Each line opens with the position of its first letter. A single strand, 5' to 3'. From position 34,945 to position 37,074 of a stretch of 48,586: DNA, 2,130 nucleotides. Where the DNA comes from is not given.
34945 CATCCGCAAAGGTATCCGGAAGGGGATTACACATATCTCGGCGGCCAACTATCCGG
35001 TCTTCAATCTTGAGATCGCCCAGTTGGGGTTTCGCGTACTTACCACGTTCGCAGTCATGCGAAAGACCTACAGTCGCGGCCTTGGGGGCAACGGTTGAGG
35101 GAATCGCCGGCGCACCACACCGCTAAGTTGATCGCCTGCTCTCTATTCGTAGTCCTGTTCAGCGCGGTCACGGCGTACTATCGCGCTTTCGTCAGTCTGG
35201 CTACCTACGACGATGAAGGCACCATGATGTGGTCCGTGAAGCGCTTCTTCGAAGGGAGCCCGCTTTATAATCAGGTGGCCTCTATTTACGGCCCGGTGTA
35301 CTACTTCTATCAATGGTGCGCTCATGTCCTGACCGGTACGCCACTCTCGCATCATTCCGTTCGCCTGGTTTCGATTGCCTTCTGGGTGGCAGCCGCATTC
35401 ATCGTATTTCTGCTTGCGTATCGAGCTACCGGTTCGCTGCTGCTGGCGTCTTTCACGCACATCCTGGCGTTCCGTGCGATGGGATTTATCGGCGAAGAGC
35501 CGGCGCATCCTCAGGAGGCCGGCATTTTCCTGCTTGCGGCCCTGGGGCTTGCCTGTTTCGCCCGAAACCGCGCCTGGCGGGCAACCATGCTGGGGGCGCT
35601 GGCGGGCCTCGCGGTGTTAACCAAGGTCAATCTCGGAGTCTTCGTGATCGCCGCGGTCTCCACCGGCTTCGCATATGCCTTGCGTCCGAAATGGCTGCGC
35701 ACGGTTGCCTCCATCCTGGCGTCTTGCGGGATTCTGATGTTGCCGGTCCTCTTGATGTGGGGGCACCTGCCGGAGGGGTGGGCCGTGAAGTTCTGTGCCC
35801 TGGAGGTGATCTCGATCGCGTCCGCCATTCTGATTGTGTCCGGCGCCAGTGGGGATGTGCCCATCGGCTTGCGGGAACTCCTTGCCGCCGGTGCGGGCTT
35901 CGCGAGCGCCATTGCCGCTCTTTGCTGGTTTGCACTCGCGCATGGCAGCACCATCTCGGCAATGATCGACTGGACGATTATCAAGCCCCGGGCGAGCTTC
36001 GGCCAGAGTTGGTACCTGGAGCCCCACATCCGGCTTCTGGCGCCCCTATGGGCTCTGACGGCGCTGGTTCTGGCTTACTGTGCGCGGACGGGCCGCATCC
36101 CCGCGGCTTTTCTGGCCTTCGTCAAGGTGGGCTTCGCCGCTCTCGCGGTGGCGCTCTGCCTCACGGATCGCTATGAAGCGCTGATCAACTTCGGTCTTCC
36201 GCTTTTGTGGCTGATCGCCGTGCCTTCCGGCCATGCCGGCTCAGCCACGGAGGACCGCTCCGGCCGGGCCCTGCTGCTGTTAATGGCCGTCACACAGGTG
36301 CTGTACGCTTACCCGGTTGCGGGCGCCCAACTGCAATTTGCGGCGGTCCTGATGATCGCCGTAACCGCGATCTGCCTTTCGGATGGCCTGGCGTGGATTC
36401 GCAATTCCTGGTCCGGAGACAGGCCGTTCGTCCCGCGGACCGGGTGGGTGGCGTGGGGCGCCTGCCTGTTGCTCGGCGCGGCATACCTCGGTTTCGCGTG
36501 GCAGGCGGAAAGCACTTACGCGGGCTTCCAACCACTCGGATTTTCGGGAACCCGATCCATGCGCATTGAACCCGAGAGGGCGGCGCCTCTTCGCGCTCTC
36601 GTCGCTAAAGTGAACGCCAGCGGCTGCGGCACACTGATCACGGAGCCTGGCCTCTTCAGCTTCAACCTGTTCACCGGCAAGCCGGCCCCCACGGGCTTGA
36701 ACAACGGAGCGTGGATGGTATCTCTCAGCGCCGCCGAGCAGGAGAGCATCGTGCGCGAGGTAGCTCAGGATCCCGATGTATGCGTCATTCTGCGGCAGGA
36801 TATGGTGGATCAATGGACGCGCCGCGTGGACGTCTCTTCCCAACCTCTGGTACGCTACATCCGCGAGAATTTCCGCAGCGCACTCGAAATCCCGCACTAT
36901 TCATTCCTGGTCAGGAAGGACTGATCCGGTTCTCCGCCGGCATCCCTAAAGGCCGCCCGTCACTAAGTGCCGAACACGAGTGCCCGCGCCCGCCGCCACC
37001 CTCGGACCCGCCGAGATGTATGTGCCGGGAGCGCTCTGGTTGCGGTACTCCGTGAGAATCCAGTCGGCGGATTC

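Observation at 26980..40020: Arn-like lipid-linked amino-sugar pathway merged with carrier-protein acylation chemistry (10-gene operon plus a convergent aminotransferase)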

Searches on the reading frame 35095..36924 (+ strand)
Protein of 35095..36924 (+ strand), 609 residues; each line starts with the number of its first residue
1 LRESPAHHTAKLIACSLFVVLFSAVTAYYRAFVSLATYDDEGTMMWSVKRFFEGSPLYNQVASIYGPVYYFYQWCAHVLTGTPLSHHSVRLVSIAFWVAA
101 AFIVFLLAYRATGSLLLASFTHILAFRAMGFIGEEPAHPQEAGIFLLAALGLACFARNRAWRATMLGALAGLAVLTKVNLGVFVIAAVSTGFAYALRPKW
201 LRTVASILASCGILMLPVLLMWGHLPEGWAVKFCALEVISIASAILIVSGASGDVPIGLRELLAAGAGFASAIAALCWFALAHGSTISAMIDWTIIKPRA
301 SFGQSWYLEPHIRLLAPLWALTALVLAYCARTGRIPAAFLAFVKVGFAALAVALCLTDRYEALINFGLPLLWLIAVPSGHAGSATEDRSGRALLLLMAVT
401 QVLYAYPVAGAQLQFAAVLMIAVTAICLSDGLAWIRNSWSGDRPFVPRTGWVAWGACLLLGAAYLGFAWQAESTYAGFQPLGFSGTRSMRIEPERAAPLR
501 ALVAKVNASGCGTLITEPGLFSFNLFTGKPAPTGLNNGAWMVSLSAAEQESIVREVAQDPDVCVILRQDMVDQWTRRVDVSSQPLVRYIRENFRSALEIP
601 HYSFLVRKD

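Call 5: search_protein_families(library=pfam, proteins=[window:35095-36924:+], max_evalue=0.01)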
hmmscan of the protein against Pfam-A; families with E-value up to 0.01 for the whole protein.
window:35095-36924:+ (609 aa): 1 family
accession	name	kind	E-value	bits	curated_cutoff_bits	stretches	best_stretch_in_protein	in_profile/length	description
PF13231.12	PMT_2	-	0.0035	18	26.1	1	67-222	4-160/160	Dolichyl-phosphate-mannose-protein mannosyltransferase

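Call 7: search_protein_families(library=ncbifam, proteins=[window:35095-36924:+], max_evalue=0.01)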
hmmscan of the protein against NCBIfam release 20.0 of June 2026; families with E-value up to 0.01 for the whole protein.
window:35095-36924:+ (609 aa): 0 families

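Call 18: search_solved_structures(query=window:35095-36924:+, max_evalue=10)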
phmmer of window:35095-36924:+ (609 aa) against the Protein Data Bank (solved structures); distinct sequences matched with E-value up to 10: 5.
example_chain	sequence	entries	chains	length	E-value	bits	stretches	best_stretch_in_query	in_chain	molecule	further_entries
8xyf_A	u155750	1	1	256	0.054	15.5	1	425-452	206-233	Endolysin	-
8h1i_A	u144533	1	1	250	0.063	15.3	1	425-452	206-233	Endolysin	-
1avw_B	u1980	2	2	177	1.7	10.5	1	482-584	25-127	TRYPSIN INHIBITOR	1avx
1avu_A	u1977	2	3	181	1.8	10.4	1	482-584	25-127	TRYPSIN INHIBITOR | TRYPSIN INHIBITOR (KUNITZ)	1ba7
6o1f_I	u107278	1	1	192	2.1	10.2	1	482-584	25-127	Trypsin inhibitor A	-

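Call 20: find_homologous_proteins(query=window:35095-36924:+)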
Query window:35095-36924:+ (609 aa): 99 proteins with E <= 0.001 among 8000 candidates.
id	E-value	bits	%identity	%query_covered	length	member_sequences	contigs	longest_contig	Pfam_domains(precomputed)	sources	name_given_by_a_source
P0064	0.0e+0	1251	92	100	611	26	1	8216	-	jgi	jgi:hypothetical protein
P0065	0.0e+0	1100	82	100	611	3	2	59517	-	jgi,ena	jgi:hypothetical protein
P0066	0.0e+0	1013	77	98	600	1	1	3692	-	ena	-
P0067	7.4e-279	945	71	100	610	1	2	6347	PF02366.25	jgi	jgi:hypothetical protein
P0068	1.3e-277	941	71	100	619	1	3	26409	-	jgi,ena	jgi:hypothetical protein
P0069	2.2e-268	910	70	98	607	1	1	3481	-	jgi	jgi:hypothetical protein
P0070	6.4e-268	909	69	99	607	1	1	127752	-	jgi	jgi:hypothetical protein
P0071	3.8e-199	682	54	98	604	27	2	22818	-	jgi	-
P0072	9.3e-181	621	53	92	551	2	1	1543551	-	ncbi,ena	-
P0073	9.2e-179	614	50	97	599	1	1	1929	-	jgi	jgi:hypothetical protein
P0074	1.7e-177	610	49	96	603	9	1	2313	-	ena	-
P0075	8.8e-175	601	49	98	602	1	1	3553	-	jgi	jgi:hypothetical protein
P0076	4.5e-174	599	48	100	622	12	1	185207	-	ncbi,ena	-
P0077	1.2e-173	597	49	98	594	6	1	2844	-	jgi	jgi:hypothetical protein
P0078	1.2e-173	597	48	98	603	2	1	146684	-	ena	-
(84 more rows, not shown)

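Call 21: find_encoding_contigs(protein=P0065, flank=10000, max_places=2)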
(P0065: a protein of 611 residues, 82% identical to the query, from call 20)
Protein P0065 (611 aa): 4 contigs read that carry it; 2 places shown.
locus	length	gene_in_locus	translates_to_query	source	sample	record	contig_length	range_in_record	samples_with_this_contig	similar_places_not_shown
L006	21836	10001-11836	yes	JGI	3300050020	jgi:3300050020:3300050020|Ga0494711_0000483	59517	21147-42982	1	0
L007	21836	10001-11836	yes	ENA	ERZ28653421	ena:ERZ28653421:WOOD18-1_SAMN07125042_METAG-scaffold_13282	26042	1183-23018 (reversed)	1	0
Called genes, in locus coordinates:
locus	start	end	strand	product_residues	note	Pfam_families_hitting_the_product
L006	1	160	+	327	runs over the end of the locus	-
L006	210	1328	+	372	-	PF13517:FG-GAP_3, PF22301:AUDH_beta_propeller (weak), PF01839:FG-GAP (weak), PF13517:FG-GAP_3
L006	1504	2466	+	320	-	PF00535:Glycos_transf_2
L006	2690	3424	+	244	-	-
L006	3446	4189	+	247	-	PF00106:adh_short, PF08659:KR, PF13561:adh_short_C2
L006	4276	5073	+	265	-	PF00456:Transketolase_N, PF13292:DXP_synthase_N (weak), PF00676:E1_dh (weak)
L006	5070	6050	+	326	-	PF02779:Transket_pyr, PF02780:Transketolase_C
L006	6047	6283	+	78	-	-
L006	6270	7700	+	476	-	PF00501:AMP-binding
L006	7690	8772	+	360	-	PF04443:LuxE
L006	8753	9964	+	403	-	PF05893:LuxC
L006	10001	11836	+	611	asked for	-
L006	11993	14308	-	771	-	-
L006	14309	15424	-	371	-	PF10102:DUF2341 (faint), PF13385:Laminin_G_3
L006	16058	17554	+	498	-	-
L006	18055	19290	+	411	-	PF07690:MFS_1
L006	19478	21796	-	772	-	PF00486:Trans_reg_C, PF00930:DPPIV_N (faint), PF26549:Tricorn_N (weak), PF26550:Tricorn_2nd, PF07676:PD40 (weak)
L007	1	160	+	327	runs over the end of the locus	PF01208:URO-D (weak)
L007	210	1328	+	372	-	PF13517:FG-GAP_3, PF22301:AUDH_beta_propeller (weak), PF01839:FG-GAP (weak), PF13517:FG-GAP_3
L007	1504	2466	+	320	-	PF00535:Glycos_transf_2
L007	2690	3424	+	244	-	-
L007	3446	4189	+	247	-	PF00106:adh_short, PF08659:KR, PF13561:adh_short_C2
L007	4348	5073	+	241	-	PF00456:Transketolase_N, PF13292:DXP_synthase_N (weak), PF00676:E1_dh (weak)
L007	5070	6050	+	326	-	PF02779:Transket_pyr, PF02780:Transketolase_C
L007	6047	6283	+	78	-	-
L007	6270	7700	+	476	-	PF00501:AMP-binding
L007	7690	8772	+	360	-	PF04443:LuxE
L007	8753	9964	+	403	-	PF05893:LuxC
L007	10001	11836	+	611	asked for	-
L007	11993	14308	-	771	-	-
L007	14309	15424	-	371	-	PF10102:DUF2341 (faint), PF13385:Laminin_G_3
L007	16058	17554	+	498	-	-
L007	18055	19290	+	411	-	PF07690:MFS_1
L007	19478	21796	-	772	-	PF00486:Trans_reg_C, PF00930:DPPIV_N (faint), PF26549:Tricorn_N (weak), PF26550:Tricorn_2nd, PF07676:PD40 (weak)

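Call 22: find_encoding_contigs(protein=P0070, flank=10000, max_places=1)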
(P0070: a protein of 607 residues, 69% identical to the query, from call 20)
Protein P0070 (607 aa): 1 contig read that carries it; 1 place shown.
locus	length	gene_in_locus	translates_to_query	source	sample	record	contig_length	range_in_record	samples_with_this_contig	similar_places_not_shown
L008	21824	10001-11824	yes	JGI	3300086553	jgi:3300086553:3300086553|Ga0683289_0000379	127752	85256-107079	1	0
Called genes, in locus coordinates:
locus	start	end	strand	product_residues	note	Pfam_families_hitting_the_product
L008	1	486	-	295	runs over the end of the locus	PF00034:Cytochrom_C (weak), PF13442:Cytochrome_CBB3 (weak)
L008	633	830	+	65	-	-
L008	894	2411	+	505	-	PF00501:AMP-binding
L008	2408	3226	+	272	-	PF00583:Acetyltransf_1, PF13508:Acetyltransf_7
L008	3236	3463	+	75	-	-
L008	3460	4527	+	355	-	PF08545:ACP_syn_III, PF08541:ACP_syn_III_C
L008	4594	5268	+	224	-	PF05711:TylF, PF13578:Methyltransf_24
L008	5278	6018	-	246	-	-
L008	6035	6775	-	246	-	PF00106:adh_short, PF08659:KR, PF13561:adh_short_C2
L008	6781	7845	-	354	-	PF08545:ACP_syn_III, PF08541:ACP_syn_III_C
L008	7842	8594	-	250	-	PF00106:adh_short, PF08659:KR, PF13561:adh_short_C2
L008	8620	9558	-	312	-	PF00535:Glycos_transf_2, PF10111:Glyco_tranf_2_2 (faint)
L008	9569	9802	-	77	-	PF00550:PP-binding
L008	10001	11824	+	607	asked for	-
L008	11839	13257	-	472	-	-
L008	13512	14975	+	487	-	PF13231:PMT_2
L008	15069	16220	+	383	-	PF01041:DegT_DnrJ_EryC1, PF00155:Aminotran_1_2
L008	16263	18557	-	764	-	-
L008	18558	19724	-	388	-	PF13385:Laminin_G_3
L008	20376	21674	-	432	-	PF02746:MR_MLE_N, PF13378:MR_MLE_C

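Call 23: find_encoding_contigs(protein=P0072, flank=10000, max_places=1)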
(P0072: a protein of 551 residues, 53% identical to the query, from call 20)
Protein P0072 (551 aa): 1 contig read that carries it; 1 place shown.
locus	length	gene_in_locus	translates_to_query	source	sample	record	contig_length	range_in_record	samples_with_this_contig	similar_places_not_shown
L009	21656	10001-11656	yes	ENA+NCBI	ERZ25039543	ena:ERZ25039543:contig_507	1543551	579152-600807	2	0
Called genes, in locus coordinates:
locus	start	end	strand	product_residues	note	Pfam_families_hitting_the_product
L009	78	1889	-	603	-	-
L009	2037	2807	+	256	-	PF00483:NTP_transferase, PF12804:NTP_transf_3 (weak)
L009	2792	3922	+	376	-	PF01073:3Beta_HSD (weak), PF01370:Epimerase, PF04321:RmlD_sub_bind (weak), PF16363:GDP_Man_Dehyd, PF02719:Polysacc_synt_2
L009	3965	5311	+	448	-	PF01041:DegT_DnrJ_EryC1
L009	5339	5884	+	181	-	PF00908:dTDP_sugar_isom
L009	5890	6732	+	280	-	PF00535:Glycos_transf_2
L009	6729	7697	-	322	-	PF01073:3Beta_HSD, PF01370:Epimerase, PF02719:Polysacc_synt_2, PF04321:RmlD_sub_bind, PF16363:GDP_Man_Dehyd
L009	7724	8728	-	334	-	PF00535:Glycos_transf_2, PF13641:Glyco_tranf_2_3 (weak)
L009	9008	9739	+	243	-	PF01370:Epimerase, PF16363:GDP_Man_Dehyd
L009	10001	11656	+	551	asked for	-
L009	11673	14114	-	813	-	PF01751:Toprim, PF01131:Topoisom_bac, PF01396:Zn_ribbon_Top1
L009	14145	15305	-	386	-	PF02481:DNA_processg_A, PF17782:WHD_DprA (weak)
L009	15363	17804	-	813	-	PF02239:Cytochrom_D1 (faint), PF08450:SGL (faint), PF16819:DUF5074 (faint), PF10282:Lactonase (weak), PF22494:choice_anch_I, PF24814:WD40_Prp19 (weak), PF25174:Beta-prop_THOC3, PF04185:Phosphoesterase, +2 more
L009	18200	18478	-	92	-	-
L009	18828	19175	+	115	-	PF03551:PadR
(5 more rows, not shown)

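Call 38: predict_structure(alignment_id=A1)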
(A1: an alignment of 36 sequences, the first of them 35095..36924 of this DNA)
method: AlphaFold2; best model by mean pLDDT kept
length: 609 residues; sequences in the alignment: 36
mean_pLDDT: 91.6   pTM: 0.92
mean pLDDT of the five models: 91.6, 91.0, 90.9, 90.5, 89.2
residues with pLDDT >= 90: 481; 70-90: 96; 50-70: 21; < 50: 11
segments of 3 or more residues with pLDDT < 50: 382-385, 443-448
pLDDT, mean of each block of 10 residues (from residue 1): 77 95 97 89 93 92 91 95 95 98 97 93 97 93 97 93 97 96 97 90 95 96 92 98 95 75 97 96 95 88 76 96 97 92 97 97 97 83 63 96 93 96 96 83 52 85 93 96 93 94 95 94 95 85 88 95 95 85 95 96 95
secondary structure, 60 per line:
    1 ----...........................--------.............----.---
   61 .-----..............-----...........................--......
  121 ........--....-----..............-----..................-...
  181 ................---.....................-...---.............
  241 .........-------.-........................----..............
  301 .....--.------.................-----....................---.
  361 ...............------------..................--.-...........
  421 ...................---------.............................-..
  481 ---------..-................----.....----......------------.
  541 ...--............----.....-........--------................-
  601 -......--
elements in order: H5-31 H40-52 H67-80 H86-112 H115-128 H131-134 H140-153 H159-176 H178-195 H200-220 H228-249 H259-282 H287-305 H315-331 H337-356 H360-375 H388-405 H410-439 H449-477 H493-508 E513-517 H522-527 H540-543 H546-557 E562-566 H568-575 H584-592 E593-599 E602-607

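Call 42: fold_search(model_id=the predicted structure, library=pdb)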
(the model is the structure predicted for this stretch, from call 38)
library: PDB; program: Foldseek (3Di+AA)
matches with E <= 10: 644; with E <= 0.001: 5
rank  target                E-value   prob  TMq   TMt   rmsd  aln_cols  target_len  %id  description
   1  7zlh_A                1.1e-06  1.00  0.41  0.39  13.1       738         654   12  Cryo-EM structure of C-mannosyltransferase CeDPY19, in apo state, bound to CMT2-Fab and anti-Fab nanobody (released 2023-01-11)
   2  7zlg_A                5.5e-06  1.00  0.42  0.39  12.8       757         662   11  Cryo-EM structure of C-mannosyltransferase CeDPY19, in complex with acceptor peptide and bound to CMT2-Fab and anti-Fa (released 2023-01-11)
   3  3waj                  2.2e-05  1.00  0.38  0.31  17.2       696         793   12  Crystal structure of the Archaeoglobus fulgidus oligosaccharyltransferase (O29867_ARCFU) complex with Zn and sulfate (released 2013-10-30)
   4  7zli_A                2.3e-05  1.00  0.41  0.38  13.0       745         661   13  Cryo-EM structure of C-mannosyltransferase CeDPY19, in complex with Dol25-P-Man and bound to CMT2-Fab and anti-Fab nan (released 2023-01-11)
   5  8if8_B                6.1e-05  1.00  0.28  0.27  17.5       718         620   12  Arabinosyltransferase AftA (released 2023-05-31)
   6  5ogl_A                9.7e-03  1.00  0.40  0.36  12.9       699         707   10  Structure of bacterial oligosaccharyltransferase PglB in complex with an acceptor peptide and an lipid-linked oligosac (released 2017-10-25)
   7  9jbt                  2.7e-02  0.23  0.11  0.14  26.1       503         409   13  Structure of LAT4 in complex with Phe (released 2026-03-11)
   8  6k5i_B                2.7e-02  0.16  0.10  0.13  21.6       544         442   12  Crystal structure of the E148D/R147A/F317A mutant CLC-ec1 in the presence of 20 mM NaBr (released 2019-08-28)
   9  9old                  3.2e-02  0.20  0.10  0.12  26.5       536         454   12  Crystal structure of alpha-NPG-bound D59C MelBSt (released 2026-02-04)
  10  9ntc                  3.6e-02  0.16  0.10  0.13  25.1       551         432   12  Structure of Synaptic Vesicle Protein 2A Bound to Brivaracetam and UCB1244283 (released 2025-09-10)
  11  6p25_B                3.8e-02  1.00  0.26  0.24  15.9       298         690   13  Structure of S. cerevisiae protein O-mannosyltransferase Pmt1-Pmt2 complex bound to the sugar donor and a peptide acce (released 2019-07-10)
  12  8y6h_A                3.8e-02  0.13  0.10  0.10  31.9       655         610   10  P-glycoprotein in complex with UIC2 Fab and triple elacridar molecules in LMNG detergent (released 2024-04-17)
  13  9m0s                  4.5e-02  0.15  0.10  0.13  24.7       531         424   10  Acetyl-CoA-bound SLC33A1 in a cytoplasm-facing conformation (released 2025-04-23)
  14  7l16                  4.6e-02  0.23  0.12  0.14  26.1       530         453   13  Crystal structure of sugar-bound melibiose permease MelB (released 2021-08-04)
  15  9oli_A                4.6e-02  0.21  0.11  0.14  26.1       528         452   12  Crystal structure of the melibiose-bound melibiose transporter (released 2026-02-04)
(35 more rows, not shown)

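Call 47: find_related_loci(query=A3, collection=genome_contigs, flank=10000)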
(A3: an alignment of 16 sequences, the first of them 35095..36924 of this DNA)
Query A3 (609 aa) in genome_contigs; peptide patterns used: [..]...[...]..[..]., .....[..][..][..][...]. (x = any residue, [..] = any of these).
34 stretches matched a pattern; 11 encode a relative of the query (tblastn E <= 1e-3); 11 distinct loci.
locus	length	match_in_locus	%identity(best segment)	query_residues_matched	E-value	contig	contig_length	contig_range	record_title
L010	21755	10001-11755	54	11-608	0e+0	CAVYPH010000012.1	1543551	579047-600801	MAG: Bryobacteraceae bacterium isolate MFD05513.bin.2.143 genome assembly, contig: contig_507, whole genome shotgun sequ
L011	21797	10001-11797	46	11-608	5e-172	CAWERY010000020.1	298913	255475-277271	MAG: uncultured Solibacteraceae bacterium isolate MFD04967.bin.2.95 genome assembly, contig: contig_9925, whole genome s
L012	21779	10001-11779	47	10-607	3e-169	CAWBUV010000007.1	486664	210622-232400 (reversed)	MAG: uncultured Solibacteraceae bacterium isolate MFD00822.bin.2.163 genome assembly, contig: contig_29539, whole genome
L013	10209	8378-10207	45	1-606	3e-162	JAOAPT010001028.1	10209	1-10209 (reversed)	MAG: Candidatus Solibacter sp. isolate RYN_21 scaffold_1771804, whole genome shotgun sequence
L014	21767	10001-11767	44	21-605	4e-142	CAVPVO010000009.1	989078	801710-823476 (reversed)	MAG: Terriglobia bacterium isolate MFD00082.bin.2.4 genome assembly, contig: contig_6023, whole genome shotgun sequence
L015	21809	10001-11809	42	12-607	9e-140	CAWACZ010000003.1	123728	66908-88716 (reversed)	MAG: uncultured Acidobacteriota bacterium isolate MFD00962.bin.1.10 genome assembly, contig: contig_131068, whole genome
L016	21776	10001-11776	44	21-605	7e-140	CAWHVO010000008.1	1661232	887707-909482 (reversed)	MAG: Terriglobia bacterium isolate MFD04463.bin.2.87 genome assembly, contig: contig_8360, whole genome shotgun sequence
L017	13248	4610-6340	43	19-593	2e-136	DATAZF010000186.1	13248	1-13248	MAG TPA_asm: Bryobacteraceae bacterium isolate SMAG_U5698 k141_604370, whole genome shotgun sequence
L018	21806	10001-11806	46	11-608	3e-151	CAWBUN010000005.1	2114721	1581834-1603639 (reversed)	MAG: uncultured Solibacteraceae bacterium isolate MFD06714.bin.2.93 genome assembly, contig: contig_27261, whole genome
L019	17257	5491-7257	40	11-608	1e-127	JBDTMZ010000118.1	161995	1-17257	MAG: Candidatus Solibacter sp. isolate cluster3_bin.138 NODE_100_length_161995_cov_15.718501, whole genome shotgun seque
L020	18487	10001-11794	47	11-608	6e-160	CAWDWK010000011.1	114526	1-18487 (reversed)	MAG: uncultured Solibacteraceae bacterium isolate MFD05521.bin.2.66 genome assembly, contig: contig_11627, whole genome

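Call 67: search_protein_families(library=pfam, proteins=[L008:11839-13257:-], max_evalue=0.01)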
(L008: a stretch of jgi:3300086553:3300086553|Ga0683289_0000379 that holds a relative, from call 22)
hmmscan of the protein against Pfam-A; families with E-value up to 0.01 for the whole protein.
L008:11839-13257:- (472 aa): 1 family
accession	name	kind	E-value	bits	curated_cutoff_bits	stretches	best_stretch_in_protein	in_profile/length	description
PF13231.12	PMT_2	-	3.5e-05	24.5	26.1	1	52-196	4-151/160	Dolichyl-phosphate-mannose-protein mannosyltransferase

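Call 75: search_protein_families(library=pfam, proteins=[L008:2408-3226:+], max_evalue=0.1)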
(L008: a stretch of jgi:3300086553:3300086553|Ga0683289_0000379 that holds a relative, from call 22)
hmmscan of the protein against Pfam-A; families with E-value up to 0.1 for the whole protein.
L008:2408-3226:+ (272 aa): 4 families
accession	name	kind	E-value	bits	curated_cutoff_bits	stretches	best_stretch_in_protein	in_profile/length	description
PF00583.31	Acetyltransf_1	-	2e-09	38.2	20.7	1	164-259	14-116/116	Acetyltransferase (GNAT) family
PF13508.13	Acetyltransf_7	-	6e-08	33.4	27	1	187-261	10-84/84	Acetyltransferase (GNAT) domain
PF13673.13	Acetyltransf_10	-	0.00018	22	23.6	1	183-261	33-109/128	Acetyltransferase (GNAT) domain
PF08445.16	FR47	-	0.0021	18.4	22.1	1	207-260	24-78/86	FR47-like protein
